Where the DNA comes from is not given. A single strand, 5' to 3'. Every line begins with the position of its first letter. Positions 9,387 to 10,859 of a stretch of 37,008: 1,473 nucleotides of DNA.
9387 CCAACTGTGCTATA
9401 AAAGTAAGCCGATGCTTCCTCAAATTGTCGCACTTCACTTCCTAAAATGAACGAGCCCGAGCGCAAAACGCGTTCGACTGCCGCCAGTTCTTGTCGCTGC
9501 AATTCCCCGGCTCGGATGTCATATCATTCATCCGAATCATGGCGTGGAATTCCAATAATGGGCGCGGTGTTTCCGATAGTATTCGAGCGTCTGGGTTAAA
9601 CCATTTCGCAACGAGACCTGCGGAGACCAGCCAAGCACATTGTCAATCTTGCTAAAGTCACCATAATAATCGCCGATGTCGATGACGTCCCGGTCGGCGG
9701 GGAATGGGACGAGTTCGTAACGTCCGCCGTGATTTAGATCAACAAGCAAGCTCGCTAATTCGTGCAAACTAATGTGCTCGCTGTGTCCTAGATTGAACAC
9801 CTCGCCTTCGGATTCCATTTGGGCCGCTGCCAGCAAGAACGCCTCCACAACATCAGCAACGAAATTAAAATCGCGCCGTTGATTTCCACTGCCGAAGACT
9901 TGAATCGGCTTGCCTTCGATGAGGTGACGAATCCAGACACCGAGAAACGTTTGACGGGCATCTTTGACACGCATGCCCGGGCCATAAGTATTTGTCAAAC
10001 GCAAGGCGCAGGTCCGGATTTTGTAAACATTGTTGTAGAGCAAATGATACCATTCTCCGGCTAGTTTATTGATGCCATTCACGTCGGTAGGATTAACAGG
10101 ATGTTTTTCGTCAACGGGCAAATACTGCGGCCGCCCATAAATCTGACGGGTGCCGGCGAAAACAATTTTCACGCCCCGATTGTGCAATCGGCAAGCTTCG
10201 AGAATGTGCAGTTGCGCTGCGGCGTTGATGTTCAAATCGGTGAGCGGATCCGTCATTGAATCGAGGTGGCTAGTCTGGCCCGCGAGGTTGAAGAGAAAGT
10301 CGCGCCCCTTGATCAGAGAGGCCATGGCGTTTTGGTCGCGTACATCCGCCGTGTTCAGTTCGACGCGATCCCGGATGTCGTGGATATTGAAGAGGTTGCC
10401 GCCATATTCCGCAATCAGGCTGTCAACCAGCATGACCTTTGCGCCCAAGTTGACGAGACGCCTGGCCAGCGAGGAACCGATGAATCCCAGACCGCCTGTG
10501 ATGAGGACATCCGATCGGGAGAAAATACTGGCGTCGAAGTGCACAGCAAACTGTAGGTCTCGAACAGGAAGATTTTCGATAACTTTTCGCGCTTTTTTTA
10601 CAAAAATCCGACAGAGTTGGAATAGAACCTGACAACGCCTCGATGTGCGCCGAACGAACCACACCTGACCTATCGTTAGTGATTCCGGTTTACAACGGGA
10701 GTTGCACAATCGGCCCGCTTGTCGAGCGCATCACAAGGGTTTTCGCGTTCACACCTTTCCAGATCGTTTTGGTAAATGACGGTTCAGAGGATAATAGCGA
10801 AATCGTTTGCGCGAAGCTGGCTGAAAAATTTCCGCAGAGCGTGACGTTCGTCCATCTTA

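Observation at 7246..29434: Dense lipid-linked-sugar / GT-C island with five TMTC-like TPR glycosyltransferase paralogues: a candidate multi-specificity periplasmic glycosylation system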

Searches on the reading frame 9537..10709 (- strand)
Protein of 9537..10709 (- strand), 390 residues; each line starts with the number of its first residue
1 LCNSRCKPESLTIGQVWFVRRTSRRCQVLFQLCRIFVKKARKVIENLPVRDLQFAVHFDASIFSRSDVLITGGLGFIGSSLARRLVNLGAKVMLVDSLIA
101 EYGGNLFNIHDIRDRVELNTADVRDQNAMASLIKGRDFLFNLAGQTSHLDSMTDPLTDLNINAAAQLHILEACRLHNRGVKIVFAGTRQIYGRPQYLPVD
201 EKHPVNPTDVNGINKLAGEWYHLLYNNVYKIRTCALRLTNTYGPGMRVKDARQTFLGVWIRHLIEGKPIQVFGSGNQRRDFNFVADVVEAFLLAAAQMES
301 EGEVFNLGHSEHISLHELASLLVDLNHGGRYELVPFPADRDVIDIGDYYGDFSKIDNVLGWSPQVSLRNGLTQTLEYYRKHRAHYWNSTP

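Call 3: search_protein_families(library=pfam, proteins=[window:9537-10709:-], max_evalue=0.01)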
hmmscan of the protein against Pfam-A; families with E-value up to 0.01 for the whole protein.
window:9537-10709:- (390 aa): 8 families
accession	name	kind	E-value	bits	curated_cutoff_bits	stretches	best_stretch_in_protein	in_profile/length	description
PF01370.27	Epimerase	-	3.1e-51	174.5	20.9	1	68-308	1-240/240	NAD dependent epimerase/dehydratase family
PF16363.11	GDP_Man_Dehyd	-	1.8e-46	159.6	27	1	69-373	1-331/332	GDP-mannose 4,6 dehydratase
PF01073.25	3Beta_HSD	-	3.6e-14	52.9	22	1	69-301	1-235/280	3-beta hydroxysteroid dehydrogenase/isomerase family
PF04321.23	RmlD_sub_bind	-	6.2e-11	42.3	27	1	68-335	3-240/287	RmlD substrate binding domain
PF02719.21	Polysacc_synt_2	-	1.5e-07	31.3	20.2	1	68-326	1-247/293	Polysaccharide biosynthesis protein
PF00106.31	adh_short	-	7.4e-05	22.8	26.6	1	68-135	3-70/195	short chain dehydrogenase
PF08659.16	KR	-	0.00011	22.6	22.6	1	68-134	3-73/180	KR domain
PF03435.24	Sacchrp_dh_NADP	-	0.001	19.8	25.1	1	68-152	1-85/129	Saccharopine dehydrogenase NADP binding domain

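Call 7: search_protein_families(library=ncbifam, proteins=[window:9537-10709:-], max_evalue=0.01)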
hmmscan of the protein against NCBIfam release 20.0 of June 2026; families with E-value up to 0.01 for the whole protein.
window:9537-10709:- (390 aa): 55 families (the best 25 are shown)
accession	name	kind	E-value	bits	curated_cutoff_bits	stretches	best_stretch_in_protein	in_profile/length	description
TIGR01181.1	dTDP_gluc_dehyt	equivalog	5.9e-41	140.6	365.1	1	68-384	2-317/321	dTDP-glucose 4,6-dehydratase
TIGR04180.1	EDH_00030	hypoth_equivalog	3.8e-37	128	475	1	68-364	1-295/297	NAD-dependent 4,6-dehydratase LegB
TIGR01179.1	galE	equivalog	2.7e-32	111.9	262.3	1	68-382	2-329/332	UDP-glucose 4-epimerase GalE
NF011728.1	PRK15181.1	equivalog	8.7e-27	94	760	1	67-384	17-344/348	Vi polysaccharide biosynthesis UDP-N-acetylglucosaminuronic acid C-4 epimerase TviC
TIGR02197.1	heptose_epim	equivalog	7.8e-23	81.1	274.6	1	68-341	1-277/316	ADP-glyceromanno-heptose 6-epimerase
NF007582.0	PRK10217.1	equivalog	1.2e-21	77.2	698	1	67-383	3-336/355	dTDP-glucose 4,6-dehydratase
NF007490.0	PRK10084.1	subfamily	1e-20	74.1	649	2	221-381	177-337/361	dTDP-glucose 4,6-dehydratase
NF008872.0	PRK11908.1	equivalog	5.7e-17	61.8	294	2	249-383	191-340/349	bifunctional UDP-4-keto-pentose/UDP-xylose synthase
NF043036.1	ErythonDh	equivalog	8.5e-17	61.3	325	1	68-293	3-231/321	D-erythronate dehydrogenase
TIGR02622.1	CDP_4_6_dhtase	equivalog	3.3e-16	59.3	278.45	1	63-381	2-333/352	CDP-glucose 4,6-dehydratase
NF005998.1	PRK08125.1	equivalog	1.2e-14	53.6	777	1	43-378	293-649/649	bifunctional UDP-4-amino-4-deoxy-L-arabinose formyltransferase/UDP-glucuronic acid oxidase ArnA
NF047922.1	GDPFucSynFcl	equivalog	1.5e-14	54.2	500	1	159-383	78-306/308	GDP-L-fucose synthase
NF007956.0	PRK10675.1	subfamily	1.2e-13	50.9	394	1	68-216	3-154/338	UDP-glucose 4-epimerase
NF008360.0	PRK11150.1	equivalog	1.6e-13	50.6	452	1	68-339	2-267/310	ADP-glyceromanno-heptose 6-epimerase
NF041015.1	UDPsulfquin_syn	equivalog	1.9e-12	46.9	575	1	68-376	3-361/384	UDP-sulfoquinovose synthase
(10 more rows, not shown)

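Call 45: search_solved_structures(query=window:9537-10529:-, max_evalue=1e-10, show_alignments=3)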
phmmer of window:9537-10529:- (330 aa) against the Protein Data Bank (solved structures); distinct sequences matched with E-value up to 1e-10: 89 (the best 60 are shown).
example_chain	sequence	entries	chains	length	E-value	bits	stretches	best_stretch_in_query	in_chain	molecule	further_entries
7ys8_A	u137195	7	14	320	6.3e-36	127.3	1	8-325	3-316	UDP-glucose 4-epimerase | UDP-glucose 4-epimerase along with EC 5.1.3.2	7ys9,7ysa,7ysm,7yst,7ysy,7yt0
4zrm_A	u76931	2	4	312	3.3e-35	124.9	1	5-320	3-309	UDP-glucose 4-epimerase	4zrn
6bwl_A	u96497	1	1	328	1.5e-32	116.2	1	8-320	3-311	Pal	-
6pmh_A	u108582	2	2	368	1.2e-31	113.2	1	7-319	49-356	UDP-glucose 4-epimerase related protein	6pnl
4lk3_A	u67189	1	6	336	3.4e-30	108.4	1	5-325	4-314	UDP-glucuronic acid decarboxylase 1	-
4gll_A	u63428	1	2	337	4.4e-30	108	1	5-325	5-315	UDP-glucuronic acid decarboxylase 1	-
2b69_A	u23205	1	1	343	4.6e-30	108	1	5-325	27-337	UDP-glucuronate decarboxylase 1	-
4m55_A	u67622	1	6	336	6.1e-30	107.6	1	5-325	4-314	UDP-glucuronic acid decarboxylase 1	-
8shh_A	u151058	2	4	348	6.5e-30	107.5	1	8-327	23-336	dTDP-glucose 4,6-dehydratase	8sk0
3icp_A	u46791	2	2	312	2e-29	105.9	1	8-317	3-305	NAD-dependent epimerase/dehydratase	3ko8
1orr_A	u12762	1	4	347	6.2e-29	104.3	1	7-319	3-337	CDP-tyvelose-2-epimerase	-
9rl0_E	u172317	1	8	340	1.8e-28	102.8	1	8-320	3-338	CDP-tyvelose 2-epimerase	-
3aw9_A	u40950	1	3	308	2.4e-28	102.4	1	8-317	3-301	NAD-dependent epimerase/dehydratase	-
2pzj_A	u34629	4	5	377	2.7e-28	102.2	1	4-321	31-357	Putative nucleotide sugar epimerase/ dehydratase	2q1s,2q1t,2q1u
6kv9_A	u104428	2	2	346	3.7e-28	101.7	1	6-321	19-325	MoeE5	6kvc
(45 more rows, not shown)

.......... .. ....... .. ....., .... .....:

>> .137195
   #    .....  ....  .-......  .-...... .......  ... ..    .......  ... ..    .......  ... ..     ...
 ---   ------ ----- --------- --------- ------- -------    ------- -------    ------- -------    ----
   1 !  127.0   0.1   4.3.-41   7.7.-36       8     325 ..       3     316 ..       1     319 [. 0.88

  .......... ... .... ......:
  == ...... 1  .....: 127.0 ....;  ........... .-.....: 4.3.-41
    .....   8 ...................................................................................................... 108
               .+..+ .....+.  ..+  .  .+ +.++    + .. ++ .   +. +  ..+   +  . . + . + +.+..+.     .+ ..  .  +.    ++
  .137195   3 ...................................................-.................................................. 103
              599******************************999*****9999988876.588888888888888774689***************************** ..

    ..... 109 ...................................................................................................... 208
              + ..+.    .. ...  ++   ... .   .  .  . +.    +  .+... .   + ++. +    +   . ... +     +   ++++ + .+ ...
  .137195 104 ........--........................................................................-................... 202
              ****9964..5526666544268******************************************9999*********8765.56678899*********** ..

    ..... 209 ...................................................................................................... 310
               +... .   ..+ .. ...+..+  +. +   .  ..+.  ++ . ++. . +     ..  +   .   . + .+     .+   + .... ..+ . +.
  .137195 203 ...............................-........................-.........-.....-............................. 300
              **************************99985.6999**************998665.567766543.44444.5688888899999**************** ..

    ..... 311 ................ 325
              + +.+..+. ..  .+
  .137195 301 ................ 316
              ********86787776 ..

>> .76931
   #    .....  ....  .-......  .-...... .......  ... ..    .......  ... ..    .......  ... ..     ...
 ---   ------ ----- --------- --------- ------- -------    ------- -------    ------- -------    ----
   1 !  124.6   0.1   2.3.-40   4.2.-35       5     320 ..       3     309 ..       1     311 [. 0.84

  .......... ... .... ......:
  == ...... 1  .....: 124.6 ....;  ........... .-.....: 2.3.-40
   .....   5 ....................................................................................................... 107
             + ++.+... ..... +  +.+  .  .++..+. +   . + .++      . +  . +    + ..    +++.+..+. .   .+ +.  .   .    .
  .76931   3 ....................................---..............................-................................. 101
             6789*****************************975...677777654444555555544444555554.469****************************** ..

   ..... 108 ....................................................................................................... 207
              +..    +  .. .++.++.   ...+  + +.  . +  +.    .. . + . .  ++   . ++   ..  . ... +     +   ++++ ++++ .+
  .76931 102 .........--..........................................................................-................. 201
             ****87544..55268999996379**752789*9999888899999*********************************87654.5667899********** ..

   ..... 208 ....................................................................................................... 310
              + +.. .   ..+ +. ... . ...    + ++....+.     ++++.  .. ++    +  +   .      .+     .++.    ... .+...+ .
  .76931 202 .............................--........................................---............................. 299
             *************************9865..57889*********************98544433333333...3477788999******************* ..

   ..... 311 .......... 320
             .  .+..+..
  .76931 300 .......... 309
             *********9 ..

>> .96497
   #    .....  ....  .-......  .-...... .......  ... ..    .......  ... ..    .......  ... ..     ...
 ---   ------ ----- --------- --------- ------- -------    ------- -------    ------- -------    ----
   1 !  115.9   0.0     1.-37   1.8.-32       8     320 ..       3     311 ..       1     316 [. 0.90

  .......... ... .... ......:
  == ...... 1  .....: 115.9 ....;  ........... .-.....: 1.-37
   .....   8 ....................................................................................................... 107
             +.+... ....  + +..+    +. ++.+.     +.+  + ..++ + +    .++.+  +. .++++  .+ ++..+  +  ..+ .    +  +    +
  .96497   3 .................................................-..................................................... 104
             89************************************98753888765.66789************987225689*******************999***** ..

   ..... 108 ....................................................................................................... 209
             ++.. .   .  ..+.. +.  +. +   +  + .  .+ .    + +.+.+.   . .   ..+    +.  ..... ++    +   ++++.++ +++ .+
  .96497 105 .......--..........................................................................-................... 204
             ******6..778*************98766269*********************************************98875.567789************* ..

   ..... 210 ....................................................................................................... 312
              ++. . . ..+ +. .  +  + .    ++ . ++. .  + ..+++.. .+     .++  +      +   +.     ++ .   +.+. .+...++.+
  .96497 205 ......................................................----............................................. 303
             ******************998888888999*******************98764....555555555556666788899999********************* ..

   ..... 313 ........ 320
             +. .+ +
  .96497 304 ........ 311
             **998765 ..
